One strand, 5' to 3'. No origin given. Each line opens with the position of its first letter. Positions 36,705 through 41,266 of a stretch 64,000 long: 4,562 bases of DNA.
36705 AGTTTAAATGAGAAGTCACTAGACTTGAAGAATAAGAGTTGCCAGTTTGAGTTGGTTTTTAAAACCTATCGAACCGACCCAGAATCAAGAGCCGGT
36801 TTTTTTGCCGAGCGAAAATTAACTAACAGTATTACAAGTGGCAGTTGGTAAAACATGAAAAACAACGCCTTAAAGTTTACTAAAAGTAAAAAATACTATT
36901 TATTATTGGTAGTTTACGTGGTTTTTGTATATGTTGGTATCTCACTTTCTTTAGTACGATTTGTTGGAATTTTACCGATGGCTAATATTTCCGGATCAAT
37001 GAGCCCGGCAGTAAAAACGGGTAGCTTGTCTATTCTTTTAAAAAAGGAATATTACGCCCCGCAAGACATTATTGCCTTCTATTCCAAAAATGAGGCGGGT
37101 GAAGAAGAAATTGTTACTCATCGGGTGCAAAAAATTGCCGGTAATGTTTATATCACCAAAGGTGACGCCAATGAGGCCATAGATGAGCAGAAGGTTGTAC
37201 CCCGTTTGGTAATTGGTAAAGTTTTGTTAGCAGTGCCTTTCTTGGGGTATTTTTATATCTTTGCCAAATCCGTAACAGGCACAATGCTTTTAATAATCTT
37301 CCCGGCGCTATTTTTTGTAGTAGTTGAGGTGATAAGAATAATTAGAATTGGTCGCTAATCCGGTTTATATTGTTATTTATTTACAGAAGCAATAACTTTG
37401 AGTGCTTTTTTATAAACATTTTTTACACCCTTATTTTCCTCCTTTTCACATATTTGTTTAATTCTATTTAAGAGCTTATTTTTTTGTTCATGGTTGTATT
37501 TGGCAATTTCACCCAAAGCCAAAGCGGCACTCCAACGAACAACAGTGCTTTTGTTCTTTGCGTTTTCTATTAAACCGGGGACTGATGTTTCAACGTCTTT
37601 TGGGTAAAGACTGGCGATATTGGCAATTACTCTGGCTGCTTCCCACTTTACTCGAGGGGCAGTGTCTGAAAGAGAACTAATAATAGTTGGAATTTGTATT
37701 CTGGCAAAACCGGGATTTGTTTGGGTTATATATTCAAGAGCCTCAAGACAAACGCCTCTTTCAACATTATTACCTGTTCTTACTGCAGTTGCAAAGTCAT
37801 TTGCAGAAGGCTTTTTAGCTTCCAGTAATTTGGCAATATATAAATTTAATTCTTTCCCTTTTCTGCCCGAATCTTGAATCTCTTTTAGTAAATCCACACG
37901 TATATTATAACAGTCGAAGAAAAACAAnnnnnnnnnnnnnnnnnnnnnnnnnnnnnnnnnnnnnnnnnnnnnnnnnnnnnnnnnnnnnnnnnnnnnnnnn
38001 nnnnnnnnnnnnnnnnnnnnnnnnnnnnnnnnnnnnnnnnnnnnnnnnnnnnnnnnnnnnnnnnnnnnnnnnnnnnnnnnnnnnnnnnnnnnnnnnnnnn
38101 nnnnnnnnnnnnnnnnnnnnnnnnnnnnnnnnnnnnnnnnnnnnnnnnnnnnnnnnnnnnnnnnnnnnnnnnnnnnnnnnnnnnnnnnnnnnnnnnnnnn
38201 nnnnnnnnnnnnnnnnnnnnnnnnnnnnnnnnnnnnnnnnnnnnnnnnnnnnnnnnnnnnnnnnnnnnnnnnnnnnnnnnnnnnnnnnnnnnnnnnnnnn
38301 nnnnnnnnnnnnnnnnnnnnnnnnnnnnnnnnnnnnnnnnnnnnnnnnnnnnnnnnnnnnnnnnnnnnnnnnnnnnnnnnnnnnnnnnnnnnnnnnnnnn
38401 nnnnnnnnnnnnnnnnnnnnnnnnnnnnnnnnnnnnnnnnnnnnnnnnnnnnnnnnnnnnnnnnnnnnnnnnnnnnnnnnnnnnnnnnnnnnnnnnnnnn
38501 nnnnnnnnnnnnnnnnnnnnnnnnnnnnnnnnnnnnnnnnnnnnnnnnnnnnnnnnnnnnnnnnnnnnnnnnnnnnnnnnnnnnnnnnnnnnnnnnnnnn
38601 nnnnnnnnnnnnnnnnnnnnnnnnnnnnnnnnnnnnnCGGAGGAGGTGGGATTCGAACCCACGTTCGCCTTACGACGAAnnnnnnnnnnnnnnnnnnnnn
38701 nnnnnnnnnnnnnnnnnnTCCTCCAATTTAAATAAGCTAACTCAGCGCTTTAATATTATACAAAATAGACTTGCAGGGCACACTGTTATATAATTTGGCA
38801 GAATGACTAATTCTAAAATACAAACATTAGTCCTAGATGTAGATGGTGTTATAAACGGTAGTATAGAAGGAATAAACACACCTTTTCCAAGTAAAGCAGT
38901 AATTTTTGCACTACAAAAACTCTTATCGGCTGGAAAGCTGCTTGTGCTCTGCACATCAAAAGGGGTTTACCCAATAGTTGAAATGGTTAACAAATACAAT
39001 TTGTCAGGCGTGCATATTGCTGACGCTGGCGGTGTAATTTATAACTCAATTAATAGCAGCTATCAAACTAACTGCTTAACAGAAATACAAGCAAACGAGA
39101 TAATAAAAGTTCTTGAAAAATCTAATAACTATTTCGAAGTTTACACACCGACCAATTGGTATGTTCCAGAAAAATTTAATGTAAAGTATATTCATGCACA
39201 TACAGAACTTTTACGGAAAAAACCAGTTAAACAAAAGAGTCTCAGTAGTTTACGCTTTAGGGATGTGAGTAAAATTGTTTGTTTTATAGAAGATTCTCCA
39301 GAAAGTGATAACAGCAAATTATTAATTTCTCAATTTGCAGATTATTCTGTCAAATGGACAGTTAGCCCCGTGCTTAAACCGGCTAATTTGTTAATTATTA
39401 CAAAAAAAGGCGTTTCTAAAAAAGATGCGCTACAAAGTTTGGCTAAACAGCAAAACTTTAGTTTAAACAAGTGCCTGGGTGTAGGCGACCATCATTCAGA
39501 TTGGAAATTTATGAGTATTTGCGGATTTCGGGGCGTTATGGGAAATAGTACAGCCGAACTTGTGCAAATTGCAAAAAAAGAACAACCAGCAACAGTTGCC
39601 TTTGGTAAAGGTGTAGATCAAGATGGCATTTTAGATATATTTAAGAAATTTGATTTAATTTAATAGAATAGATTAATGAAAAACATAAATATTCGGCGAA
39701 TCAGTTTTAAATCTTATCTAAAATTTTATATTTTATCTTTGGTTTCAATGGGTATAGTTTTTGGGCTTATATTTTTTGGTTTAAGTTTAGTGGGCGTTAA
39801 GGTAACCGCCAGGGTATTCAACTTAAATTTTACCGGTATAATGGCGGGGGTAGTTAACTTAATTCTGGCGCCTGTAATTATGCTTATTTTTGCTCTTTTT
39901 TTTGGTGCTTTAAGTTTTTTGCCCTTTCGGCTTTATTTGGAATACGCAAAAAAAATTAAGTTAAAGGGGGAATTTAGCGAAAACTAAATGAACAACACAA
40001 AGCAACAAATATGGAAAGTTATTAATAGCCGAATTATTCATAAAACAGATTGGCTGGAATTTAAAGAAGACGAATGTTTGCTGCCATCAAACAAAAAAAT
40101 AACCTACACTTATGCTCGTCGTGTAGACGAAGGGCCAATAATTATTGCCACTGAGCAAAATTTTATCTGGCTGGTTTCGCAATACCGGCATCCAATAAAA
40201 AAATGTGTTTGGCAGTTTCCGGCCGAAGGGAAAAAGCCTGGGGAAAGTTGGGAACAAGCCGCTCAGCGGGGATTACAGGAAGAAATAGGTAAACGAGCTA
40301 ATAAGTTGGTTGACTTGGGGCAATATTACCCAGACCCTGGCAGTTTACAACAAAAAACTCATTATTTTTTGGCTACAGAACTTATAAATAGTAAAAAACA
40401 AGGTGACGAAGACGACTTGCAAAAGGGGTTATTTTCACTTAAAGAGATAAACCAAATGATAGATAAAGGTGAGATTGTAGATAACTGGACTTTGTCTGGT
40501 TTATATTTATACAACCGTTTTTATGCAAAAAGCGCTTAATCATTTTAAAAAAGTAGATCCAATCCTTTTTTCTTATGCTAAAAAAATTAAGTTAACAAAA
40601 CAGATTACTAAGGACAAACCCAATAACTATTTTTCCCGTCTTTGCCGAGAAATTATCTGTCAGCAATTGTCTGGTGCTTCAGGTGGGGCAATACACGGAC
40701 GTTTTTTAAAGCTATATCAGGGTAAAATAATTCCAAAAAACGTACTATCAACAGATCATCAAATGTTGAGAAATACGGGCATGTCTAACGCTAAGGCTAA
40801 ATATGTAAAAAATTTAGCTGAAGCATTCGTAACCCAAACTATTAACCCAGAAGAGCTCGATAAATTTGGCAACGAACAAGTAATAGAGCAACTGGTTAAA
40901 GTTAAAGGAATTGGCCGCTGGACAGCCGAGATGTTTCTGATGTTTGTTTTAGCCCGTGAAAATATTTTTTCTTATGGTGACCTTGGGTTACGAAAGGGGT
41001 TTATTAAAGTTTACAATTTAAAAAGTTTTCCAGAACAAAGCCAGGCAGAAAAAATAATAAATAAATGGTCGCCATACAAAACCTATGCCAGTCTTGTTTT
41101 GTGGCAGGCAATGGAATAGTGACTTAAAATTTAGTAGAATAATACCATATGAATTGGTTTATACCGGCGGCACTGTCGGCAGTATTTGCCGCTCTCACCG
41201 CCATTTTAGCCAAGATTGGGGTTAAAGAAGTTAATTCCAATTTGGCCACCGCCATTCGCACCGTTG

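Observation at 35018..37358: Duplicated [TasA-like subunit + SipW-type signal peptidase] locus in a CPR-like genome: candidate secreted fibre or pilus system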

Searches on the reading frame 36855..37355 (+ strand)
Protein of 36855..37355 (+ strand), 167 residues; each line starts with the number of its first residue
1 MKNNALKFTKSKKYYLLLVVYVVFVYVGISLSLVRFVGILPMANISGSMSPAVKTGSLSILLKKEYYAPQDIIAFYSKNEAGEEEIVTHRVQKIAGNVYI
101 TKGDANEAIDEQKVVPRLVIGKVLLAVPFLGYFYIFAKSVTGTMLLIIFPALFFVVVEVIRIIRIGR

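Call 3: search_protein_families(library=pfam, proteins=[window:36855-37355:+], max_evalue=1)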
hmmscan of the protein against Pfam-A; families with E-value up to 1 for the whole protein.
window:36855-37355:+ (167 aa): 3 families
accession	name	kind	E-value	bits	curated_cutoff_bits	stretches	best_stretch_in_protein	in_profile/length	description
PF15968.10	RexB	-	0.031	15.2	27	1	7-59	66-118/139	Membrane-anchored ion channel, Abi component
PF12420.13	DUF3671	-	0.062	13.2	34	1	2-149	147-201/223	Fam-L, Fam-M like protein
PF04892.17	VanZ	-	0.17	12.9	30.1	1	107-164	52-98/126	VanZ like family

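Call 4: search_protein_families(library=ncbifam, proteins=[window:36855-37355:+], max_evalue=1)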
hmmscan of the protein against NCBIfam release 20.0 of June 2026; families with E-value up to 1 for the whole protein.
window:36855-37355:+ (167 aa): 3 families
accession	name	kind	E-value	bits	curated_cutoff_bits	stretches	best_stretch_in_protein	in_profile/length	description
TIGR02228.1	sigpep_I_arch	equivalog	4e-22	78.8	51.85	1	16-161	6-157/158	signal peptidase I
NF046067.1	SigPepSipWBacil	equivalog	5.7e-22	78.2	190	1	18-163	17-166/189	signal peptidase I SipW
TIGR02227.1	sigpep_I_bact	equivalog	0.015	15.2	47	1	28-96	9-79/162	signal peptidase I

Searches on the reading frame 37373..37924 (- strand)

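Call 63: search_protein_families(library=pfam, proteins=[window:37373-37924:-], max_evalue=0.001)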
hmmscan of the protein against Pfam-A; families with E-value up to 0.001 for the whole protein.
window:37373-37924:- (183 aa): 8 families
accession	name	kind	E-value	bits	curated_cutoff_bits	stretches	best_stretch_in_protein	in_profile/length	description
PF13646.12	HEAT_2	-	7.6e-10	39.4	27.7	1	78-170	1-82/88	HEAT repeats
PF01602.26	Adaptin_N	-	5.5e-08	32.3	37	1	42-155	82-192/524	Adaptin N terminal region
PF02985.28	HEAT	-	8.4e-08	32.2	23.5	0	115-142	2-29/31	HEAT repeat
PF25767.1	ARM_TBCD_2nd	-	1.1e-07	32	29.7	1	107-165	71-130/245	Tubulin-specific chaperone D-like, ARM repeats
PF13513.12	HEAT_EZ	-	6.2e-05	23.9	27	1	90-140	1-55/55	HEAT-like repeat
PF25801.1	HEAT_GCN1_C_2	-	0.00025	21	27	1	82-180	173-275/288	Stalled ribosome sensor GCN1-like, HEAT repeats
PF01347.28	Vitellogenin_N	-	0.00032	19.9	24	1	35-176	458-590/590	Lipoprotein amino terminal region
PF03130.22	HEAT_PBS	-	0.00079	20.2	20.9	0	129-140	1-12/27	PBS lyase HEAT-like repeat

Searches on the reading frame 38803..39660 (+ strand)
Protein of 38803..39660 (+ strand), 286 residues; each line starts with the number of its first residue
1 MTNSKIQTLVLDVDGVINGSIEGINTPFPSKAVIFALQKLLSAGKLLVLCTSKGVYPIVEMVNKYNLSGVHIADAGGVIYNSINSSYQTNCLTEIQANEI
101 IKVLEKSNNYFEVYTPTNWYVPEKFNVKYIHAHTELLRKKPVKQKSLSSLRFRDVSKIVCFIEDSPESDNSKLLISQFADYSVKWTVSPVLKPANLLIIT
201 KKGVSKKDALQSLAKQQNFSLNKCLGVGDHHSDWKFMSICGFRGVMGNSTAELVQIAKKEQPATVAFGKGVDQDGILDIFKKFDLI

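Call 63: search_protein_families(library=pfam, proteins=[window:38803-39660:+], max_evalue=0.001)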
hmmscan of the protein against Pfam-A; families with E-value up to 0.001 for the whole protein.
window:38803-39660:+ (286 aa): 2 families
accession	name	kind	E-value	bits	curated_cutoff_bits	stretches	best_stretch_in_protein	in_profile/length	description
PF08282.18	Hydrolase_3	-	1.2e-26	94.4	20.9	1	29-259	16-241/255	haloacid dehalogenase-like hydrolase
PF05116.19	S6PP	-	5.7e-07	29.8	20.3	1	186-285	146-247/247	Sucrose-6F-phosphate phosphohydrolase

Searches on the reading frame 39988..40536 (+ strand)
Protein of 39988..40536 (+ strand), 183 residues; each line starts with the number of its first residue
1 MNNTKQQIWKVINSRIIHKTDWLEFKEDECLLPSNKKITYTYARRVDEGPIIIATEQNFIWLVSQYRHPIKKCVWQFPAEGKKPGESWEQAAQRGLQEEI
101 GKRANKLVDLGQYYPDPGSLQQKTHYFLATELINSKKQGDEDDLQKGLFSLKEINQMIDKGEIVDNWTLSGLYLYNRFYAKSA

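Call 63: search_protein_families(library=pfam, proteins=[window:39988-40536:+], max_evalue=0.001)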
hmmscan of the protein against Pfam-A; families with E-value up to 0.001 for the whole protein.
window:39988-40536:+ (183 aa): 1 family
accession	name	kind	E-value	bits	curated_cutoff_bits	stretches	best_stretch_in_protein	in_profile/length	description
PF00293.34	NUDIX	-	9.1e-13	48.8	21.1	1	51-154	8-118/134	NUDIX domain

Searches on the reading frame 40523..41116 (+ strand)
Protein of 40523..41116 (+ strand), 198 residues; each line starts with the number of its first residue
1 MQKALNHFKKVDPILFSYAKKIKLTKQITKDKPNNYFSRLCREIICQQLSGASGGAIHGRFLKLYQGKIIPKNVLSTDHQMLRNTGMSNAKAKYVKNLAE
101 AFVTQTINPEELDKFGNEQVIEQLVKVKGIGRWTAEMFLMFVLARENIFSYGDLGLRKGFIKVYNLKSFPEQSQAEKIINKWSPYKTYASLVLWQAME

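Call 63: search_protein_families(library=pfam, proteins=[window:40523-41116:+], max_evalue=0.001)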
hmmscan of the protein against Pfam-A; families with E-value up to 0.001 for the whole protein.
window:40523-41116:+ (198 aa): 1 family
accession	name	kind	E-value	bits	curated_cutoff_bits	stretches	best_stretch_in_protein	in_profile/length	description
PF00730.31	HhH-GPD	-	6.5e-12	46.2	26.2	1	42-183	2-106/108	HhH-GPD superfamily base excision DNA repair protein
